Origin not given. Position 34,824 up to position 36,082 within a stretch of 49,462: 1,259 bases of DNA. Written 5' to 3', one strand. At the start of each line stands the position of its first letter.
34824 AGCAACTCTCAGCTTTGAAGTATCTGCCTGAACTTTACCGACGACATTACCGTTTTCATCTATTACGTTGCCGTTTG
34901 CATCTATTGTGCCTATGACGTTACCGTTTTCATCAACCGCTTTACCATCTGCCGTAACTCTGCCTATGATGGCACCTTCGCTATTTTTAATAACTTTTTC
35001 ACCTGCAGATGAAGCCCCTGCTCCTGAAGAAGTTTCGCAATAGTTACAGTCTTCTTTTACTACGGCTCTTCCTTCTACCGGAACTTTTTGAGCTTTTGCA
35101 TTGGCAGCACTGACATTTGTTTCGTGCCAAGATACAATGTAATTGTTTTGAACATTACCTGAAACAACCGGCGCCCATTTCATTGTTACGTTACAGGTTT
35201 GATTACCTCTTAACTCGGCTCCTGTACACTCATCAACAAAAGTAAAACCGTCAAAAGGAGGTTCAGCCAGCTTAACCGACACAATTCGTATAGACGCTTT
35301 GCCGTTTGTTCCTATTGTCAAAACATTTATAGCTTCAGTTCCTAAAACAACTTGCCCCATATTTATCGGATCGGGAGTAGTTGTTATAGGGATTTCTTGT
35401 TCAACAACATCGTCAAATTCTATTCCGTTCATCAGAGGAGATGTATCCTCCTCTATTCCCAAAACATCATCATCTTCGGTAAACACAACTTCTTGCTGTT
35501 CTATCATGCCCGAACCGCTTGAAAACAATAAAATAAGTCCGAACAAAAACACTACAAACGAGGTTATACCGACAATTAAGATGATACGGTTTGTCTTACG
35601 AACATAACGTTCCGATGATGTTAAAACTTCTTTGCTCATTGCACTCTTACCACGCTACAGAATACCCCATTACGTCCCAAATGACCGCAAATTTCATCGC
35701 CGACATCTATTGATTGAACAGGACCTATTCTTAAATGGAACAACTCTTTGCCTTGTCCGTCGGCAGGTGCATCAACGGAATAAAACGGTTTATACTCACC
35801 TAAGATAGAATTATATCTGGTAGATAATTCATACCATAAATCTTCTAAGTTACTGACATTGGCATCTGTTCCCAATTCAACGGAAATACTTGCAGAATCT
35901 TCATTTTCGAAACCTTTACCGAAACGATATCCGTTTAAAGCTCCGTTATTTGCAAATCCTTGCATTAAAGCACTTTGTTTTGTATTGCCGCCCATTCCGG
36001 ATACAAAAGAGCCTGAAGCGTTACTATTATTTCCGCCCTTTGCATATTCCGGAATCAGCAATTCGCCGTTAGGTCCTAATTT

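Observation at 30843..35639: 1598-aa TM-anchored protein made of about 80 copies of a 17-residue G-N-V-I-G / P-D-G-T-V-V repeat, inserted between virB9 and virB10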

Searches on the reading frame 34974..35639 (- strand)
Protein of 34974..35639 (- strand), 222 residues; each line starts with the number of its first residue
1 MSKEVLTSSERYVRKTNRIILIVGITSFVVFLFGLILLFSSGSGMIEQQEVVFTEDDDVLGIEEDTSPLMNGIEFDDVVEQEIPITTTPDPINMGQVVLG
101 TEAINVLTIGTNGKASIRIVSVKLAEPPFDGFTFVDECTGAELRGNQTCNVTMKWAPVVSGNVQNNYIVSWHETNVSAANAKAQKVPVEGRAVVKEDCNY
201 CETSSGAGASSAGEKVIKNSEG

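Call 12: find_homologous_proteins(query=window:34974-35639:-, max_evalue=0.01)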
Query seq(222 aa) (222 aa): 64 proteins with E <= 0.01 among 551 candidates.
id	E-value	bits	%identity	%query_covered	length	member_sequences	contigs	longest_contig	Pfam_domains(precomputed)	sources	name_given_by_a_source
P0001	4.0e-108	378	77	100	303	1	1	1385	PF15780.12,PF12396.15,PF21785.4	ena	-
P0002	2.1e-99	349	71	98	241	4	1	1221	-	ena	-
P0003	6.6e-99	347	69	100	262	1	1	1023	-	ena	-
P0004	1.7e-93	330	73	92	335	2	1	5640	PF21784.4,PF21785.4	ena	-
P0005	8.7e-93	328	68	95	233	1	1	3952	-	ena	-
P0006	3.2e-92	326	74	90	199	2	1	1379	-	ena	-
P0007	1.0e-91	324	75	91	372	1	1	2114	PF12396.15,PF21785.4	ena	-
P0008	1.6e-91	323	71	93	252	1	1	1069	-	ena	-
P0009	2.4e-91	323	74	93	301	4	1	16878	PF21784.4,PF12396.15,PF21785.4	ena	-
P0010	3.8e-89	316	74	88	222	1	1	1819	PF15780.12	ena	-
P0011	3.7e-85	303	64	97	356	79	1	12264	PF12396.15,PF21785.4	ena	-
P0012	2.5e-84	300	63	97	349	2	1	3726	-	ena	-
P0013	4.6e-84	299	62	98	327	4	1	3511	PF12396.15,PF21785.4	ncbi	-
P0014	4.5e-81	289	59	100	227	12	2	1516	-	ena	-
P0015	4.8e-81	289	64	92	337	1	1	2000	PF21784.4,PF05593.20,PF12396.15,PF21785.4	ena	-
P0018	1.6e-78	281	61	96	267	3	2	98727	-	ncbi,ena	-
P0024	8.3e-74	266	57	97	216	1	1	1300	PF15780.12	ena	-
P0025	8.6e-74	265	55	100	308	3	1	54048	PF12396.15,PF21785.4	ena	-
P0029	7.7e-72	259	58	92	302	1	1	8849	PF15780.12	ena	-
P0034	1.1e-61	226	60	82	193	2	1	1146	PF15780.12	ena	-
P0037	1.2e-56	209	56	77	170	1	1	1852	PF15780.12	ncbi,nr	ncbi:MAG: hypothetical protein II085_04710, partial [Alphaproteobacteria bacterium]|nr:hypothetical 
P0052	5.1e-39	152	41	95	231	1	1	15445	-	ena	-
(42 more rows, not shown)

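Call 13: find_encoding_contigs(protein=P0018, flank=10000, max_places=3)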
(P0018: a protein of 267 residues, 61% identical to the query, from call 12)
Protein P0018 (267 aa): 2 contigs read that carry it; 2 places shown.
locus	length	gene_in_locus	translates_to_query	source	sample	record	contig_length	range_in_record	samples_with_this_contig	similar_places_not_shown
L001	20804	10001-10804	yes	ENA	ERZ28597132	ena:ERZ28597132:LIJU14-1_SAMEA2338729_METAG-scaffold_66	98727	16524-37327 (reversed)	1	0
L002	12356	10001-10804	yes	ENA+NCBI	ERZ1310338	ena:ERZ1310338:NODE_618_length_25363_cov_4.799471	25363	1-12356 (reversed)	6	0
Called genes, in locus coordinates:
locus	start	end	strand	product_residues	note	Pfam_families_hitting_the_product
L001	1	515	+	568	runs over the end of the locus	-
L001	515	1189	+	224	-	-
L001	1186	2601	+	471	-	-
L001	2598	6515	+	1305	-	-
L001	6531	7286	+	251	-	PF04335:VirB8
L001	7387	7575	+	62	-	-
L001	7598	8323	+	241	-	PF04335:VirB8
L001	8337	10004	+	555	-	PF03524:CagX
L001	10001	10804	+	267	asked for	-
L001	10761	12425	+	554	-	-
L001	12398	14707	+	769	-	-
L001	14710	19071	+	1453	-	PF12396:DUF3659 (faint), PF21784:Bflower (faint), PF21785:Bflower_2 (weak), PF03743:TrbI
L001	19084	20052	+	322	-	PF00437:T2SSE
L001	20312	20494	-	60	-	-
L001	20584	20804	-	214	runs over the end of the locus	-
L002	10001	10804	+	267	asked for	-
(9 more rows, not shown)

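Call 14: find_encoding_contigs(protein=P0025, flank=10000, max_places=3)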
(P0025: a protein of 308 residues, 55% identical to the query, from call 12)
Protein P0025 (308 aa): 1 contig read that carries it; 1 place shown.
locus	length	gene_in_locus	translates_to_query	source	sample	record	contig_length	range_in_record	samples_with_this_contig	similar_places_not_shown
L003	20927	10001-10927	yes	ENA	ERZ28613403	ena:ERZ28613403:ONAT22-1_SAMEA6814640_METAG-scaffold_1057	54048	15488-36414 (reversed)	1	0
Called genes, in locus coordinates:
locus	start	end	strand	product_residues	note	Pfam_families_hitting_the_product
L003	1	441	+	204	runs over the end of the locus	-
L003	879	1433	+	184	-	-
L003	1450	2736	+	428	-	-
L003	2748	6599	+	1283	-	-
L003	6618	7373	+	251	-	PF04335:VirB8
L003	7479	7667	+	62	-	-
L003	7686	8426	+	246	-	PF04335:VirB8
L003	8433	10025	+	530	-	PF03524:CagX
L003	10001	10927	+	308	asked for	PF12396:DUF3659 (faint), PF21785:Bflower_2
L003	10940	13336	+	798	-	-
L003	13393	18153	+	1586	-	-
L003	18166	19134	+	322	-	PF00437:T2SSE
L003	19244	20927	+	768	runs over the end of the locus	-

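Call 15: find_encoding_contigs(protein=P0052, flank=10000, max_places=3)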
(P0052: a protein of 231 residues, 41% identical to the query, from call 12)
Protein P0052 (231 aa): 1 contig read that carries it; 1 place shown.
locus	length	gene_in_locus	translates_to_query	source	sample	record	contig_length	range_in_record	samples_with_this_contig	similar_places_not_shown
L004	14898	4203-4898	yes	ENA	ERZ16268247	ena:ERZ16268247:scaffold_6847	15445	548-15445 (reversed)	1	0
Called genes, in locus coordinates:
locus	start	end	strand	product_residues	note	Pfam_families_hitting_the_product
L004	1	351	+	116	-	?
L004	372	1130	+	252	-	PF04335:VirB8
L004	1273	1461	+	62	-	-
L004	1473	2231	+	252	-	PF04335:VirB8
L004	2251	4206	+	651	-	PF03524:CagX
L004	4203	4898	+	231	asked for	-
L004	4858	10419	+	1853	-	-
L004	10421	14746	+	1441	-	PF21784:Bflower (faint), PF03743:TrbI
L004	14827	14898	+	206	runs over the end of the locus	?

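Call 21: find_related_loci(query=A1, collection=genome_contigs, flank=10000)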
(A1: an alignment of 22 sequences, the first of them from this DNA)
Query A1 (222 aa) in genome_contigs; peptide patterns used: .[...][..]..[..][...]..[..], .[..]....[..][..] (x = any residue, [..] = any of these).
553 stretches matched a pattern; 245 encode a relative of the query (tblastn E <= 1e-3); the best 80 are kept; 80 distinct loci.
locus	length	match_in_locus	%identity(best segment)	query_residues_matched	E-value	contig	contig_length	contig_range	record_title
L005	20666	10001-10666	78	1-222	2e-103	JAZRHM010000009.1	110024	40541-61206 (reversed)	MAG: Alphaproteobacteria bacterium isolate T1900045481_YK20190175.MAGScoT_cleanbin_000003 SGB_7321_k141_2028243, whole g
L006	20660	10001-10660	78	1-222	1e-101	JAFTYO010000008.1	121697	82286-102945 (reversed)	MAG: Alphaproteobacteria bacterium isolate RGIG4267 Roe_deer_Colon.Co__c345518, whole genome shotgun sequence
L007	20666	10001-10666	73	1-222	4e-101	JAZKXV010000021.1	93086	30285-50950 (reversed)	MAG: Alphaproteobacteria bacterium isolate T1900045114_TC20190108.MAGScoT_cleanbin_000007 SGB_4803_k141_1690534, whole g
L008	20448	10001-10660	77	1-222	2e-100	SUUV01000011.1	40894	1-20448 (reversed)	MAG: Alphaproteobacteria bacterium isolate SIG55 NODE_21166_length_40894_cov_2.845586, whole genome shotgun sequence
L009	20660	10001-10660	76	1-222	4e-100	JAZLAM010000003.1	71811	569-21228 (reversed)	MAG: Alphaproteobacteria bacterium isolate T1900045076_TC20190070.MAGScoT_cleanbin_000006 SGB_4637_k141_1298105, whole g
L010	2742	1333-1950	73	1-205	2e-102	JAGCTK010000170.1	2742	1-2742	MAG: Alphaproteobacteria bacterium isolate RGIG10106 Yak_Rumen-4__c1653659, whole genome shotgun sequence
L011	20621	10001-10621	77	1-207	2e-99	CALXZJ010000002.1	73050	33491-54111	MAG: uncultured Alphaproteobacteria bacterium isolate BRZ_EQ__bin53 genome assembly, contig: BRZ_EQ__NODE_831_length_730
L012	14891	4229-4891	71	1-218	6e-99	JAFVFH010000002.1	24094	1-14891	MAG: Alphaproteobacteria bacterium isolate RGIG5118 Roe_deer_Rumen.Co__c34419, whole genome shotgun sequence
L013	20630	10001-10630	71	1-207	3e-97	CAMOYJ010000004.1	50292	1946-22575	MAG: uncultured Alphaproteobacteria bacterium isolate SRR873604_bin.135_metaWRAP_v1.3_MAG genome assembly, contig: NODE_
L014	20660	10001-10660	71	1-222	2e-97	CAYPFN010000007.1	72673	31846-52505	MAG TPA_asm: uncultured Azospirillaceae bacterium isolate SRP141132_co1_303 genome assembly, contig: NODE_155_length_726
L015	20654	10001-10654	75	1-221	7e-97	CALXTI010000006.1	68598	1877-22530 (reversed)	MAG: uncultured Alphaproteobacteria bacterium isolate BRZ_LA__bin12 genome assembly, contig: BRZ_LA__NODE_207_length_685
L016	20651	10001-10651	71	1-214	5e-97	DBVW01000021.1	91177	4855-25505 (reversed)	MAG TPA_asm: Alphaproteobacteria bacterium UBA1254 UBA1254_contig_34197, whole genome shotgun sequence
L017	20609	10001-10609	72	1-204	6e-96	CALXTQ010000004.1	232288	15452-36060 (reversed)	MAG: uncultured Alphaproteobacteria bacterium isolate E07__bin220 genome assembly, contig: E07__k127_3136062, whole geno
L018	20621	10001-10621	77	1-207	1e-95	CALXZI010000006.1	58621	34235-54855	MAG: uncultured Alphaproteobacteria bacterium isolate BRZ_RN__bin68 genome assembly, contig: BRZ_RN__NODE_529_length_586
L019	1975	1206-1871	70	1-222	3e-100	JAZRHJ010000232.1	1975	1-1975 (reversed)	MAG: Alphaproteobacteria bacterium isolate T1900045482_YK20190176.MAGScoT_cleanbin_000025 SGB_7325_k141_205385, whole ge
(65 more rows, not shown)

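Call 45: search_protein_families(library=pfam, alignment_id=A1, max_evalue=1)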
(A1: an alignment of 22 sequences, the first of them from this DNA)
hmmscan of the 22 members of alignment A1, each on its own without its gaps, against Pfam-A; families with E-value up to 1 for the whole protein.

A. member 1, seq(222 aa): 2 families
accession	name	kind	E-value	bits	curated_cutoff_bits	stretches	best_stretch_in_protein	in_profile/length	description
PF15780.11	ASH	-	0.0025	18.4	27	1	92-164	14-83/98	Abnormal spindle-like microcephaly-assoc'd, ASPM-SPD-2-Hydin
PF15183.11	MRAP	-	0.022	15.1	27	1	19-49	40-69/89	Melanocortin-2 receptor accessory protein family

B. families by the number of members that match (of 22 scanned): 25 families
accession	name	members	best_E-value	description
PF15780.11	ASH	18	1.4e-05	Abnormal spindle-like microcephaly-assoc'd, ASPM-SPD-2-Hydin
PF21785.3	Bflower_2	11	4.6e-13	5-fold beta-flower protein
PF12396.14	DUF3659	11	2.8e-10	Protein of unknown function (DUF3659)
PF21784.3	Bflower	11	2e-07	4-fold beta flower protein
PF05593.20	RHS_repeat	7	4.8e-05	RHS Repeat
PF22544.2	HYDIN_VesB_CFA65-like_Ig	7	0.0051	HYDIN/CFA65/VesB-like, Ig-like domain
PF04519.19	Bactofilin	4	0.0013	Polymer-forming cytoskeletal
PF15183.11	MRAP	4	0.0029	Melanocortin-2 receptor accessory protein family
PF22073.2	Cep192_D4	4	0.0075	Cep192 domain 4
PF12645.13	HTH_16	2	0.00086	Helix-turn-helix domain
PF13273.12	DUF4064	2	0.02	Protein of unknown function (DUF4064)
PF13953.12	PapC_C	2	0.037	PapC C-terminal domain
PF24770.2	Ig-CFAP74_2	2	0.12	CFAP74 second Ig-like domain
PF25312.1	Allergen_Asp_f_4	1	0.024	Allergen Asp f 4-like domain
PF10049.14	DUF2283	1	0.033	Protein of unknown function (DUF2283)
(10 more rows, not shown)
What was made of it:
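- On ASH/PapD-like Ig domain (PF15780): 18 of 22 orthologs hit at E of 1 or better, best 1.4e-5 (call 45).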

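Call 79: search_protein_representatives(protein=window:34995-35639:-)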
Query: 215 residues. Proteins with E-value up to 0.001 (for the whole library): 773; up to 1e-10: 136; up to 1e-30: 22. The best 150 are listed.
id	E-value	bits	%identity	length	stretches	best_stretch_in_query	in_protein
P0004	7.6e-94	329.1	73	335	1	2-206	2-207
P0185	2.0e-86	304.9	23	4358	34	78-180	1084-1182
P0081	2.1e-74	265.7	61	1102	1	1-214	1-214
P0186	1.4e-71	256.4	56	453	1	1-207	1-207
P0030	3.3e-71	255.2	56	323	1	3-214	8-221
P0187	4.7e-71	254.7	56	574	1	1-213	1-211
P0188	7.7e-66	237.7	57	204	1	1-198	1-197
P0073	1.1e-61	224.2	57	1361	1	1-213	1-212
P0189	5.1e-55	202.4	56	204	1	49-213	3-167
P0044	6.9e-48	179.1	71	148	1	94-203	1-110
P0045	3.0e-47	177.0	51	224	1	29-213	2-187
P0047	3.9e-45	170.1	54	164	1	3-152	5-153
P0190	5.4e-44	166.4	24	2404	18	68-189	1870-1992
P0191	4.9e-42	160.0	45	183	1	1-183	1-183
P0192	2.1e-40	154.6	52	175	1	1-167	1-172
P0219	5.3e-18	81.5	30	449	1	5-210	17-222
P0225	1.4e-16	76.9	28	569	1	4-204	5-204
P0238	1.8e-15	73.2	31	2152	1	2-208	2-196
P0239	2.9e-15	72.6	30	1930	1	5-202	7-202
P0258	1.1e-13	67.4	26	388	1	5-194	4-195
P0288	1.7e-11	60.3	32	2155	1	7-204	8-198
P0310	2.0e-10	56.8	29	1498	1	3-178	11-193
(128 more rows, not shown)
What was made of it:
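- On VirB10/TrbI (PF03743): The module is exclusive to these architectures (call 79).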

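Call 87: search_protein_families(library=pfam, proteins=[P0310, P0239, P0238, P0288, P0225, P0219, P0258], max_evalue=0.001)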
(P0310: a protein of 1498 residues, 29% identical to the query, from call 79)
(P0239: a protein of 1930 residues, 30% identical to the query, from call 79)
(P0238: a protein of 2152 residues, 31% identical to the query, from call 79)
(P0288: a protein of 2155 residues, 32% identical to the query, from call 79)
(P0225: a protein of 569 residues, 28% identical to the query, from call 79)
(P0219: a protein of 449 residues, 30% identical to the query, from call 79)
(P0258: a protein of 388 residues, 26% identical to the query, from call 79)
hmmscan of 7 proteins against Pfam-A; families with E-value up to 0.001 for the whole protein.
P0310 (1498 aa): 4 families
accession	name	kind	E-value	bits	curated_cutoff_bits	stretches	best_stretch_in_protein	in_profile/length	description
PF21785.3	Bflower_2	-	6.5e-53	177.8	38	7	310-409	3-96/112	5-fold beta-flower protein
PF03743.19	TrbI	-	2.6e-24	86.6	35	1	1222-1412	2-182/188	Bacterial conjugation TrbI-like protein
PF12396.14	DUF3659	-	1.5e-16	60.4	24.8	0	829-879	11-57/61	Protein of unknown function (DUF3659)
PF21784.3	Bflower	-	4.4e-15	56.5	25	0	765-824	4-61/116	4-fold beta flower protein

P0239 (1930 aa): 4 families
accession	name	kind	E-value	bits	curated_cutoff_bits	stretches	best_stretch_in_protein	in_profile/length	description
PF21785.3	Bflower_2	-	2.3e-63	211.4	38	8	264-348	22-100/112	5-fold beta-flower protein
PF03743.19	TrbI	-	4.7e-29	102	35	1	1631-1828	2-187/188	Bacterial conjugation TrbI-like protein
PF21784.3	Bflower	-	3.6e-22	79.3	25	0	1426-1470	3-46/116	4-fold beta flower protein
PF12396.14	DUF3659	-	1.2e-12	47.9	24.8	0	390-441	7-54/61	Protein of unknown function (DUF3659)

P0238 (2152 aa): 4 families
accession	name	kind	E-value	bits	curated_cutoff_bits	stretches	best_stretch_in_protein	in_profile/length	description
PF21785.3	Bflower_2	-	3.9e-63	210.7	38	4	561-650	12-97/112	5-fold beta-flower protein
PF03743.19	TrbI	-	5.7e-31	108.3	35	1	1835-2026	3-188/188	Bacterial conjugation TrbI-like protein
PF21784.3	Bflower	-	5.2e-09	36.9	25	0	1043-1095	3-55/116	4-fold beta flower protein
PF12396.14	DUF3659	-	1.7e-05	25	24.8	0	601-649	11-55/61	Protein of unknown function (DUF3659)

P0288 (2155 aa): 3 families
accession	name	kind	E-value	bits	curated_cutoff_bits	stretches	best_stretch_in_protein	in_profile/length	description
PF21785.3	Bflower_2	-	1.2e-63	212.3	38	7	265-354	12-97/112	5-fold beta-flower protein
PF03743.19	TrbI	-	7.9e-34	117.6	35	1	1862-2054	2-188/188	Bacterial conjugation TrbI-like protein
PF21784.3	Bflower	-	5.6e-10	40.1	25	0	1440-1507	3-68/116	4-fold beta flower protein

P0225 (569 aa): 4 families
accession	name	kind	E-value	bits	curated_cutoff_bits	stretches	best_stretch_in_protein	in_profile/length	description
PF21784.3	Bflower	-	1.9e-17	64.2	25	0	210-255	13-57/116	4-fold beta flower protein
PF21785.3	Bflower_2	-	2.5e-15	56.7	38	1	262-328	30-94/112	5-fold beta-flower protein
PF05593.20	RHS_repeat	-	3.6e-06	27.7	22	0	407-423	1-17/38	RHS Repeat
PF05239.21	PRC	-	0.00063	20.1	21.2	0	401-419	9-27/78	PRC-barrel domain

P0219 (449 aa): 1 family
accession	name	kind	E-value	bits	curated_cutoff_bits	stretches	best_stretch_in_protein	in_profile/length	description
PF21785.3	Bflower_2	-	1.8e-15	57.2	38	1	220-295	7-78/112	5-fold beta-flower protein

P0258 (388 aa): 2 families
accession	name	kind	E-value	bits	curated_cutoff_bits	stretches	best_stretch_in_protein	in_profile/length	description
PF21785.3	Bflower_2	-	4.2e-10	39.9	38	1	317-387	20-87/112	5-fold beta-flower protein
PF12396.14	DUF3659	-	0.00078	19.7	24.8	0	279-329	10-56/61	Protein of unknown function (DUF3659)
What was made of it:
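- More distant carriers (P0310, P0239, P0238, P0288) are all unsplit (call 87). All distant N-module carriers are unsplit (call 87).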

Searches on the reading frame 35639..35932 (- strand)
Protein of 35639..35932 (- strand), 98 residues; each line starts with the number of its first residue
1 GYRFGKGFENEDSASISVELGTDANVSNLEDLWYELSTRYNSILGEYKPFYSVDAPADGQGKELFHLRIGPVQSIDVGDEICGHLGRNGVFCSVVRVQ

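Call 84: search_protein_families(library=pfam, proteins=[window:35639-35932:-], max_evalue=1)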
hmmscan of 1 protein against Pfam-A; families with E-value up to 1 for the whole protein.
seq(98 aa): 1 family
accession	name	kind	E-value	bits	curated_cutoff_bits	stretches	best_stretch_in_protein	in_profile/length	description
PF05036.18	SPOR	-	0.04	14.7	21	1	20-96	9-76/76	SPOR domain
